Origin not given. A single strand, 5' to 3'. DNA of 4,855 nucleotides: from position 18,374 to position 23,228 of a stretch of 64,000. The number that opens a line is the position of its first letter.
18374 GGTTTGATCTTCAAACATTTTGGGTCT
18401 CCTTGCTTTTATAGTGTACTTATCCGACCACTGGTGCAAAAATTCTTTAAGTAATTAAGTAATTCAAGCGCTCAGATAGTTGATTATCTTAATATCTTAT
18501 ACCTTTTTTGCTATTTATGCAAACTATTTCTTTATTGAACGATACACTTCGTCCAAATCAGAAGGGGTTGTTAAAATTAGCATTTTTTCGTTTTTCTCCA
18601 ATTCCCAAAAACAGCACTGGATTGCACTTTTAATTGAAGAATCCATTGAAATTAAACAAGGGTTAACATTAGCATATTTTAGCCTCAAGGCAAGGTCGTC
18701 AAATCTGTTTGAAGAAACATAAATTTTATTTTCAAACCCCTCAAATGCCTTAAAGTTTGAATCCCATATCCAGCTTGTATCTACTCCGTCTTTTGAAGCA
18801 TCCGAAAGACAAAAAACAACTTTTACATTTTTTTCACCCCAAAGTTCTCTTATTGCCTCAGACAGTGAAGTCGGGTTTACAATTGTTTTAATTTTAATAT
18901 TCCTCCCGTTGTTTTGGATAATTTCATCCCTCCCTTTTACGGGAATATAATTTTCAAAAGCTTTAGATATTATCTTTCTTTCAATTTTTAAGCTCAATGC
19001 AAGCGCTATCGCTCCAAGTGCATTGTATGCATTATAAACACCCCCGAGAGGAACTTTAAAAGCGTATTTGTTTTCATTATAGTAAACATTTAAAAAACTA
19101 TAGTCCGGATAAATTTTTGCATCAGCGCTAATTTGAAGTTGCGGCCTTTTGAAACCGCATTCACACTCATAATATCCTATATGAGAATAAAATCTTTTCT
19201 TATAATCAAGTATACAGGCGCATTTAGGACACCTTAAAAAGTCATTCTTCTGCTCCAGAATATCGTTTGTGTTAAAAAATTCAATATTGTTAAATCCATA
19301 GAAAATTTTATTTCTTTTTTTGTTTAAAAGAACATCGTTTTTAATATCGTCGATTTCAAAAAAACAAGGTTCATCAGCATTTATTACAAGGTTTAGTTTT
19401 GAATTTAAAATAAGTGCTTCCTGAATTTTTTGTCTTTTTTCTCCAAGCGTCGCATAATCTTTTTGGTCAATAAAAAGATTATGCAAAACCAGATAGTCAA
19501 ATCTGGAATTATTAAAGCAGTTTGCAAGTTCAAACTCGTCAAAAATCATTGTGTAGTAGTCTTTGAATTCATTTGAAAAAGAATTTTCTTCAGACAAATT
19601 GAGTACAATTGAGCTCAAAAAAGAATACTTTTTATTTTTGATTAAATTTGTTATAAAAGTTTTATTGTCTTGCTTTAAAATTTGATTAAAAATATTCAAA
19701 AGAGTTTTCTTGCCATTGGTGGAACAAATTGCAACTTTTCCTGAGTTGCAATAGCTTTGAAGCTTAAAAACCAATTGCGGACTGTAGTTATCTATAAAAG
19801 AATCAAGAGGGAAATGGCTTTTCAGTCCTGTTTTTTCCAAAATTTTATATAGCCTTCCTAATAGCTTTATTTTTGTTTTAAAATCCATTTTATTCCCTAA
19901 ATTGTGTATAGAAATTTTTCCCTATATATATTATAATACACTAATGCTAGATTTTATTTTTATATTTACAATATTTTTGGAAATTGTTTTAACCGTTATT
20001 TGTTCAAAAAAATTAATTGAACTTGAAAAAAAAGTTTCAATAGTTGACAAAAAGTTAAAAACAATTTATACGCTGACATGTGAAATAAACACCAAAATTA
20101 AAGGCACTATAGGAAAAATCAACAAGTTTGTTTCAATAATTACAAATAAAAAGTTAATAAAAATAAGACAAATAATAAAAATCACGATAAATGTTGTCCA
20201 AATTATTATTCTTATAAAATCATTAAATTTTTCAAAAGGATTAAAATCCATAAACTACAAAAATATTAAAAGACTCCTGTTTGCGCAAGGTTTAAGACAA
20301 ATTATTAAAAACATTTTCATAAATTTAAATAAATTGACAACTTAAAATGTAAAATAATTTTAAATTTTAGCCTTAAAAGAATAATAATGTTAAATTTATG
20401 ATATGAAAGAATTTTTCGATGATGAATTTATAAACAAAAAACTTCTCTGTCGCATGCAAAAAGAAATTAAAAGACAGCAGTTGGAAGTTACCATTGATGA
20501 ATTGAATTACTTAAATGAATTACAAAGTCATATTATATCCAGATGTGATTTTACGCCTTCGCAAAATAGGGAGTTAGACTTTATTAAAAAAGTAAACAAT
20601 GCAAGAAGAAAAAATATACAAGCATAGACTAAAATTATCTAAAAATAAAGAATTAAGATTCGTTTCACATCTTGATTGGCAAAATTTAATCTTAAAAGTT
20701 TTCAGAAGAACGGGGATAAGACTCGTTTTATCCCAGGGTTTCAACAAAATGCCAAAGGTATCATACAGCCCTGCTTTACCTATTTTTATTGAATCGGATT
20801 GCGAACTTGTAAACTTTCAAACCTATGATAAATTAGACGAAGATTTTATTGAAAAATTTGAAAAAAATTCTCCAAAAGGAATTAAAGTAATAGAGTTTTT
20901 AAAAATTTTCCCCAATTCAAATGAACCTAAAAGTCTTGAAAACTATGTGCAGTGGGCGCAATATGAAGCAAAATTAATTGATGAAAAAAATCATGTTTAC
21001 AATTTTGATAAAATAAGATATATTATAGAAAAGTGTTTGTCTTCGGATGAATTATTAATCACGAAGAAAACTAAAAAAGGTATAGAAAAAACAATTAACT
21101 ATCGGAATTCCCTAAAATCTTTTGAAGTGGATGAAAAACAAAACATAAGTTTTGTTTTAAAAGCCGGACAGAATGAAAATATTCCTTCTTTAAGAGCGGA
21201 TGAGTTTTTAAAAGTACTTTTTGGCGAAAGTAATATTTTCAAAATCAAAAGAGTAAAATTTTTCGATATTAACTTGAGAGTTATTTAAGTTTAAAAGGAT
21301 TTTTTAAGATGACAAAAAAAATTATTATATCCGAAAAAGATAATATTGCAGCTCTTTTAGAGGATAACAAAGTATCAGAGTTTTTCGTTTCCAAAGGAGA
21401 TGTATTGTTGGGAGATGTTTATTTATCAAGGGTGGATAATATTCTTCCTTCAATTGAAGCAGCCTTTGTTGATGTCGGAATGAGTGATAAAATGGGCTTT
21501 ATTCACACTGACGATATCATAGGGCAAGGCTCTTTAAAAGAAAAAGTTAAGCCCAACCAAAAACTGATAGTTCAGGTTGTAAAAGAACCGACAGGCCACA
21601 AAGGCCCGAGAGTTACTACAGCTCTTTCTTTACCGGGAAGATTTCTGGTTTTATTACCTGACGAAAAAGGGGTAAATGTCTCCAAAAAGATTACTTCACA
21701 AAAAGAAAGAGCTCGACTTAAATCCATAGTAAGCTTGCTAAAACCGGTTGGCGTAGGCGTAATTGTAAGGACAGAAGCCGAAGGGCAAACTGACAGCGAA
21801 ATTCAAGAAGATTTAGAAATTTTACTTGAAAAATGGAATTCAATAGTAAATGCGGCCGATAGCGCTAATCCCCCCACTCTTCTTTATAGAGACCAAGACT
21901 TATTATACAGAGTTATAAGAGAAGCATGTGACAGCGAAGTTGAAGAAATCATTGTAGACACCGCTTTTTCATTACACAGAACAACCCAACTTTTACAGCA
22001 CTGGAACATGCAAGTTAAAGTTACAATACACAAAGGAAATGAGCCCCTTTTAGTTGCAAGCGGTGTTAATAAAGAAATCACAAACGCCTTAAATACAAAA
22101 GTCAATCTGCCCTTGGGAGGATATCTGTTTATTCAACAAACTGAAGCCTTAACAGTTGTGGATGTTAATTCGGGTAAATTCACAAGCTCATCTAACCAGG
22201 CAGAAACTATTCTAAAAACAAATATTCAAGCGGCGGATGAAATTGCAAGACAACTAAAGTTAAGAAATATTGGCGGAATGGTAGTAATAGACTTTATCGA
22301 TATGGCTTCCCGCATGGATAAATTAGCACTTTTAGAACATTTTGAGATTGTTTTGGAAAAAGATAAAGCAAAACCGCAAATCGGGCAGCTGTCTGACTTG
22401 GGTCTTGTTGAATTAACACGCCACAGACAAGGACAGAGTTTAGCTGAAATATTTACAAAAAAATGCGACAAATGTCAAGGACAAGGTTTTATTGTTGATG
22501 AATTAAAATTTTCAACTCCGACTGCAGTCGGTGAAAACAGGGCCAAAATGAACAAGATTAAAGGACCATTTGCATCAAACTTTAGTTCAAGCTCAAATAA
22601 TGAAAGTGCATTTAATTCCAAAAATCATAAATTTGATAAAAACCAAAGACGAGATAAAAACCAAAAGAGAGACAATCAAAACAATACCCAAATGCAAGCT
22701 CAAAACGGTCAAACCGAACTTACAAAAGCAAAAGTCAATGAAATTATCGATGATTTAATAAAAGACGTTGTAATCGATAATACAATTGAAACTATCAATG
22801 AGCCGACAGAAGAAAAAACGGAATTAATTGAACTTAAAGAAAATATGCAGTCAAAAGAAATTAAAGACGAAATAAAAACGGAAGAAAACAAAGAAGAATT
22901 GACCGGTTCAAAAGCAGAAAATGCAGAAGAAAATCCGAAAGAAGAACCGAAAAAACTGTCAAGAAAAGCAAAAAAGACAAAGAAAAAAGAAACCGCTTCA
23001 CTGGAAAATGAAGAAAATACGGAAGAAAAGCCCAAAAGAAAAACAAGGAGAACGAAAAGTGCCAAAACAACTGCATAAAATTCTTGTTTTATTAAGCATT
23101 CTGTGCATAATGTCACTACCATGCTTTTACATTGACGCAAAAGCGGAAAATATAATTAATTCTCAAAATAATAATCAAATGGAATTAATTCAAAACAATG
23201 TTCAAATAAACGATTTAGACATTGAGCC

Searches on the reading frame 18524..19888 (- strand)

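Call 45: search_protein_families(library=pfam, proteins=[window:18524-19888:-], max_evalue=0.001)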
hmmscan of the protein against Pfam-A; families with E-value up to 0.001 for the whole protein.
window:18524-19888:- (454 aa): 2 families
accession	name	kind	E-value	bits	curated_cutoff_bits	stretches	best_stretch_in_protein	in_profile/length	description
PF08353.15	MurT_C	-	3.9e-19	69.1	25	1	338-441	4-106/110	MurT ligase C-terminal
PF08245.18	Mur_ligase_M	-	9e-05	23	24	0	246-297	147-200/200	Mur ligase middle domain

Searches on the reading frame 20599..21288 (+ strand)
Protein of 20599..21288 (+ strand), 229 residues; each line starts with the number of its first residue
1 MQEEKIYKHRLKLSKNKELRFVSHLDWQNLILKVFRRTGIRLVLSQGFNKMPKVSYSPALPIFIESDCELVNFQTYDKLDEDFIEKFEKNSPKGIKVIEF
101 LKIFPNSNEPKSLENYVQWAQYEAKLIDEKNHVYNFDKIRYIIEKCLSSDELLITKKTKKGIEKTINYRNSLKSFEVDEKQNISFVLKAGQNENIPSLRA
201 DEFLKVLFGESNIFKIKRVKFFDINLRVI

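Call 89: search_protein_families(library=pfam, proteins=[window:20599-21288:+], max_evalue=0.00001)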
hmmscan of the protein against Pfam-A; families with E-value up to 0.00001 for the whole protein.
window:20599-21288:+ (229 aa): 1 family
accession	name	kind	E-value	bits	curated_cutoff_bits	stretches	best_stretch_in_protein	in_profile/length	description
PF10105.14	DUF2344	-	3.8e-36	125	23.8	1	8-195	1-174/176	Uncharacterized protein conserved in bacteria (DUF2344)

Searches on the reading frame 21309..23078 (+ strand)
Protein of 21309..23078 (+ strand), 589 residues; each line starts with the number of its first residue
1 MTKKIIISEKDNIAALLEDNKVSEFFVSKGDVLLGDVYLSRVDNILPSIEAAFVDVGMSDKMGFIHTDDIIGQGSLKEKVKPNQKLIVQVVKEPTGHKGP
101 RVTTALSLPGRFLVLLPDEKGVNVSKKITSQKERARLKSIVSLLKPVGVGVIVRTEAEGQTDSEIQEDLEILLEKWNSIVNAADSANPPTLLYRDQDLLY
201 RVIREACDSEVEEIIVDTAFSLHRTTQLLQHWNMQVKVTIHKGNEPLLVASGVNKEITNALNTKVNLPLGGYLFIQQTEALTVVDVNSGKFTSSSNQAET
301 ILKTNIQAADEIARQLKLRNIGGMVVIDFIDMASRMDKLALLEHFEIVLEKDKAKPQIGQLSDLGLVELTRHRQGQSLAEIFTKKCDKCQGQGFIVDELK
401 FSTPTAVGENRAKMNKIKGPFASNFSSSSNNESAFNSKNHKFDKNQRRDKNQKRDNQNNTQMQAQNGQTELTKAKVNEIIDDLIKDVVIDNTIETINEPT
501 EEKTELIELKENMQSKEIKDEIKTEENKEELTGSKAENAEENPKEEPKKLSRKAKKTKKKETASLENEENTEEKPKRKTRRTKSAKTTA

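Call 89: search_protein_families(library=pfam, proteins=[window:21309-23078:+], max_evalue=0.00001)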
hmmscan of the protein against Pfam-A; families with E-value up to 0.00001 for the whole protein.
window:21309-23078:+ (589 aa): 1 family
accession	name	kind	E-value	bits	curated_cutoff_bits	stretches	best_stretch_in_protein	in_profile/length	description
PF10150.14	RNase_E_G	-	3.1e-94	315.8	25.5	1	107-373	1-269/270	Ribonuclease E/G family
